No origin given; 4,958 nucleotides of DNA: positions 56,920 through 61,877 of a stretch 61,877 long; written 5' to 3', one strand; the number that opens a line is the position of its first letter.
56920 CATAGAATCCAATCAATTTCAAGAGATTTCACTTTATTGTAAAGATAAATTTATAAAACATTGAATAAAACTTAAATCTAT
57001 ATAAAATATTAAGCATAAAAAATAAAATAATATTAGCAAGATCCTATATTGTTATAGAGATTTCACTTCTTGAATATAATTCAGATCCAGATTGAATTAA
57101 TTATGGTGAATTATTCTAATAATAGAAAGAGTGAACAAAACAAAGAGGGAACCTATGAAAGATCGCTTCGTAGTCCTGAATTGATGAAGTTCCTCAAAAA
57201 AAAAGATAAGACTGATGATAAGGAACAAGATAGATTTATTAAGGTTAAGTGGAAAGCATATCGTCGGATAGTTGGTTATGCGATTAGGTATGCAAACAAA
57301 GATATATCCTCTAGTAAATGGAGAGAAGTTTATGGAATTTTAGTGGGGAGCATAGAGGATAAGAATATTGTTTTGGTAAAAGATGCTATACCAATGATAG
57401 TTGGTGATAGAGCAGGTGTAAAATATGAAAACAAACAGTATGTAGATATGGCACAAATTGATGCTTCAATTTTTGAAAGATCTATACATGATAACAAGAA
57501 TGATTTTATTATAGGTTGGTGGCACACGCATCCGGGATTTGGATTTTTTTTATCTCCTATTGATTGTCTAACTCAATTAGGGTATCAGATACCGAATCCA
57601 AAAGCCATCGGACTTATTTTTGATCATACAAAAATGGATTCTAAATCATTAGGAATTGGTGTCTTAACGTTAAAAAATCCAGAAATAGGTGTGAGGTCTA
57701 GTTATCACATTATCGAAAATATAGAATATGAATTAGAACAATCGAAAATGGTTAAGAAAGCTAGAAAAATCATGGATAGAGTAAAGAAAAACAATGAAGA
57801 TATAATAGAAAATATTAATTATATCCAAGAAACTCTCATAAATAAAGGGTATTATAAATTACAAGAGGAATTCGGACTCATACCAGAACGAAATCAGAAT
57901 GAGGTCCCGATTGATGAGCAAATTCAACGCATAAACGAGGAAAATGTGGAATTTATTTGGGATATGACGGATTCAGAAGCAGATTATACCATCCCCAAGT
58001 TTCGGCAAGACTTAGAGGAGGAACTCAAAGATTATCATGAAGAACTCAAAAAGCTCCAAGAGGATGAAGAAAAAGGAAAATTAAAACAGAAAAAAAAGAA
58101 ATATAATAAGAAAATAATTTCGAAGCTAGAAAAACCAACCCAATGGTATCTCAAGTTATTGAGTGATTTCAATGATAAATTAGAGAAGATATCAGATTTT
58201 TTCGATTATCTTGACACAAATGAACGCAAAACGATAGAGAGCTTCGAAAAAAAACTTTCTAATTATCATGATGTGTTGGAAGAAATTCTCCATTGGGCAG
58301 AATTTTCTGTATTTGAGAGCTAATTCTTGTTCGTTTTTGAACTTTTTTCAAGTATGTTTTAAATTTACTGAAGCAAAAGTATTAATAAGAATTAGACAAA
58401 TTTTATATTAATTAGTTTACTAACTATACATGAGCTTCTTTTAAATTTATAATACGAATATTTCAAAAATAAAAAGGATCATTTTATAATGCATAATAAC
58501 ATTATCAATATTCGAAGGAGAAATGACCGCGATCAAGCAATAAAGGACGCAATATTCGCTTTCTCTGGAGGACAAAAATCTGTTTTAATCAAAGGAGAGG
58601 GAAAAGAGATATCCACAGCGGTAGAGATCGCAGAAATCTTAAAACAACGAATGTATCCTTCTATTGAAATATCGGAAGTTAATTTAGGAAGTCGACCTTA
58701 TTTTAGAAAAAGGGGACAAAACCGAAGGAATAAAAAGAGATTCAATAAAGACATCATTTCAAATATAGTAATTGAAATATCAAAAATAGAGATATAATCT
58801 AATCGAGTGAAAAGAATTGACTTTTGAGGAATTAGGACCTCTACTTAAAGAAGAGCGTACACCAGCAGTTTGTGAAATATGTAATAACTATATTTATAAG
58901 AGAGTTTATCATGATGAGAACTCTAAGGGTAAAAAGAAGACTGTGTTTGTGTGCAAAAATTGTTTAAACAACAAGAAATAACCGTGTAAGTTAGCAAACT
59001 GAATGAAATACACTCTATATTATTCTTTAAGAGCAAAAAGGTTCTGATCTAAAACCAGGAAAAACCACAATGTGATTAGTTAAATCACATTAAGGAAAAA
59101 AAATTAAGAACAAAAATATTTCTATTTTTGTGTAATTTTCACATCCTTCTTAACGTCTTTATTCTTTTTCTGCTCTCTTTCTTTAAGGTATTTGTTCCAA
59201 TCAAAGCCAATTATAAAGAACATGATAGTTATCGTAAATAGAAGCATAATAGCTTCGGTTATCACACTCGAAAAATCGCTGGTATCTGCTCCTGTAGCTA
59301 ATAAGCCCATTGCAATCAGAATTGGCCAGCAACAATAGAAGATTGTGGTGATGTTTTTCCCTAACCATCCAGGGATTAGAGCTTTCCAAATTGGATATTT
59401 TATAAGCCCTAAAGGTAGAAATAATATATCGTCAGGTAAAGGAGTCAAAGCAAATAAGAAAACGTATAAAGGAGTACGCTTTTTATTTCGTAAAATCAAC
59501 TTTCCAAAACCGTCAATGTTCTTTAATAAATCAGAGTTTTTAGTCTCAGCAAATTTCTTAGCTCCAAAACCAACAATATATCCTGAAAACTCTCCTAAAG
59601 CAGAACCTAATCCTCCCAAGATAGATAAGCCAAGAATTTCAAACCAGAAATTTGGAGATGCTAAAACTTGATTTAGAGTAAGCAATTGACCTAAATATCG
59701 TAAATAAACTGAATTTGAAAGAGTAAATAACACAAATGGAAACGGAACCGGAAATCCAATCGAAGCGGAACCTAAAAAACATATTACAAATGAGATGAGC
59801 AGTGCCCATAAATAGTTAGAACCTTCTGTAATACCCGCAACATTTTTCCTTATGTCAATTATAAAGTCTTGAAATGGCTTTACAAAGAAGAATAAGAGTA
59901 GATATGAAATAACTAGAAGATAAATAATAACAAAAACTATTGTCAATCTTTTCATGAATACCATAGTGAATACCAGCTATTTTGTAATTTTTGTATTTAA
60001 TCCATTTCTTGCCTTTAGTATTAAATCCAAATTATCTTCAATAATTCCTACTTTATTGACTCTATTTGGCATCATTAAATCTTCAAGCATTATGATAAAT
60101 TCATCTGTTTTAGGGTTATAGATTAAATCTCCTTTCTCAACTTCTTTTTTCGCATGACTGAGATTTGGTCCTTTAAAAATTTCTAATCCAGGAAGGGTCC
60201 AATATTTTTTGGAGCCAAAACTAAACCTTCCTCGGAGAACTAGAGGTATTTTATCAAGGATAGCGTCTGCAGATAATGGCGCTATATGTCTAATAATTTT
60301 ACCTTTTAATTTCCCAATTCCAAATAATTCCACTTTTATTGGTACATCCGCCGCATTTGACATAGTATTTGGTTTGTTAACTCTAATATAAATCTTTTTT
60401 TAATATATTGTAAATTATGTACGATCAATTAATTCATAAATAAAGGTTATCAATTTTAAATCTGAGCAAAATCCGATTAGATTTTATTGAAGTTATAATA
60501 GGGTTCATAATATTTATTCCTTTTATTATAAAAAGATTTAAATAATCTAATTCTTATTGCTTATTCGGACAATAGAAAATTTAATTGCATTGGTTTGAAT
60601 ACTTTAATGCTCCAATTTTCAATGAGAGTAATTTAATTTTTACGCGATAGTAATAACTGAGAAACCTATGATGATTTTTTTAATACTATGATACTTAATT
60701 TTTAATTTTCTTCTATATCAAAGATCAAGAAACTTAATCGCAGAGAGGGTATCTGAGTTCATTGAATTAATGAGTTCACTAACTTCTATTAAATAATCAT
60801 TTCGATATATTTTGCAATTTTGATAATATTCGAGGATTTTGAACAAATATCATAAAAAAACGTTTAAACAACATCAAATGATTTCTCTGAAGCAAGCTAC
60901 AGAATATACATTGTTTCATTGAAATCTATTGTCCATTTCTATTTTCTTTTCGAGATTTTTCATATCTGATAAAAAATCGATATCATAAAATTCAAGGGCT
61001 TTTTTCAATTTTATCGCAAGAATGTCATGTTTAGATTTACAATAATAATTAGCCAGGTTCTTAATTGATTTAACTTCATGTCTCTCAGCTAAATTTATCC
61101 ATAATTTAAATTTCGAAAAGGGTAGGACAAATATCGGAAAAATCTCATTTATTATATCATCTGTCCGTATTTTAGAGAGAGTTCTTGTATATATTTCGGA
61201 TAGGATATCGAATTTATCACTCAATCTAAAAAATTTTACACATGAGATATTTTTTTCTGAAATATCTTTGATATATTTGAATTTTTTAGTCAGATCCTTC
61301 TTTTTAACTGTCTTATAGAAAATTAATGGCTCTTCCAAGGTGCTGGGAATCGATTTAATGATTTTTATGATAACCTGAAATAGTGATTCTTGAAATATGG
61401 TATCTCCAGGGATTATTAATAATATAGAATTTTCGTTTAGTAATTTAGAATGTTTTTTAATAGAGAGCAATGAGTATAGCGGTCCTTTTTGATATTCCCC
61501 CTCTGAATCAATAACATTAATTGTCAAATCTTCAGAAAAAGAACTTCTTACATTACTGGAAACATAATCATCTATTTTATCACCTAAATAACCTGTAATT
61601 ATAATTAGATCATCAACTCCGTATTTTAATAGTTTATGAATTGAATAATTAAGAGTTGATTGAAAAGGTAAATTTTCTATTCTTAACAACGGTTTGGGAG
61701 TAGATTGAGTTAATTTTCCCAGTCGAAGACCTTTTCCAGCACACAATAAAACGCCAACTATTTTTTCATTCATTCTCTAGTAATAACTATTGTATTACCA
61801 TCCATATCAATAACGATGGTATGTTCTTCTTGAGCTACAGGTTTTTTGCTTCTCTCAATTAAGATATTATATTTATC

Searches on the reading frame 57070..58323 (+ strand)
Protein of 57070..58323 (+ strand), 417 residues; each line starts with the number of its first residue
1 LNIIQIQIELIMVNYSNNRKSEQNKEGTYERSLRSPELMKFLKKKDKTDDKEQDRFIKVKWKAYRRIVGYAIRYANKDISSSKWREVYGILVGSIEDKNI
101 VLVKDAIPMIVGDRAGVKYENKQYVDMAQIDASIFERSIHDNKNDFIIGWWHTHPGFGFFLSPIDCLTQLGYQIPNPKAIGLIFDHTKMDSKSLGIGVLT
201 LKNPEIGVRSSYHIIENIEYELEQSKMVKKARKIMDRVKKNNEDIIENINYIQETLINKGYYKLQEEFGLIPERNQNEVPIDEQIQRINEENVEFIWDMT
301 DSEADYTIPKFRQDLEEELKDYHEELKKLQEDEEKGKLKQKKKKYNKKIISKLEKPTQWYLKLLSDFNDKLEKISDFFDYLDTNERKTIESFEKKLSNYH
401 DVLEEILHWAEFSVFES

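Call 7: search_protein_families(library=pfam, max_evalue=0.01, proteins=[window:57070-58323:+])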
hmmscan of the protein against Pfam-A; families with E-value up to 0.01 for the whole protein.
window:57070-58323:+ (417 aa): 3 families
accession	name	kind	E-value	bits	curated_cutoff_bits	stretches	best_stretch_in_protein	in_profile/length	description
PF01398.27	JAB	-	1.1e-09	38.6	22.5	1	67-176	16-115/117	JAB1/Mov34/MPN/PAD-1 ubiquitin protease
PF03665.18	UPF0172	-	0.00025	21.5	24.4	0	58-110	3-47/192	Uncharacterised protein family (UPF0172)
PF14464.11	Prok-JAB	-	0.00058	20.2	25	1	85-165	18-86/114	Prokaryotic homologs of the JAB domain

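Call 78: search_protein_families(library=ncbifam, max_evalue=0.01, proteins=[window:57103-58323:+])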
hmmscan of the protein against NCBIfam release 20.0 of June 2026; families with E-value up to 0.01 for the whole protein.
window:57103-58323:+ (406 aa): 2 families
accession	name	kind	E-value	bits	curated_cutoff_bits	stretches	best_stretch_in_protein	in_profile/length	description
TIGR02256.1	ICE_VC0181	hypoth_equivalog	0.0064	16.4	127.6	0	74-145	13-84/131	conserved hypothetical protein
NF041370.1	desamp_Halo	equivalog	0.0072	16.2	130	0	64-144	15-85/133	desampylase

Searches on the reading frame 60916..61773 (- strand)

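Call 82: search_protein_families(library=pfam, max_evalue=0.0001, proteins=[window:60916-61773:-])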
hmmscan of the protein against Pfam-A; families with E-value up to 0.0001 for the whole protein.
window:60916-61773:- (285 aa): 3 families
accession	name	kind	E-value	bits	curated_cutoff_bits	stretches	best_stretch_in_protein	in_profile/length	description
PF20202.4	DUF6564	-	2.4e-09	37.7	25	1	36-179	13-153/230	Domain of unknown function (DUF6564)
PF12804.13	NTP_transf_3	-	1.5e-08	35.4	27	1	7-135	1-107/160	MobA-like NTP transferase domain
PF00483.29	NTP_transferase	-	3.2e-08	33.9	21.2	1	7-140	2-126/245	Nucleotidyl transferase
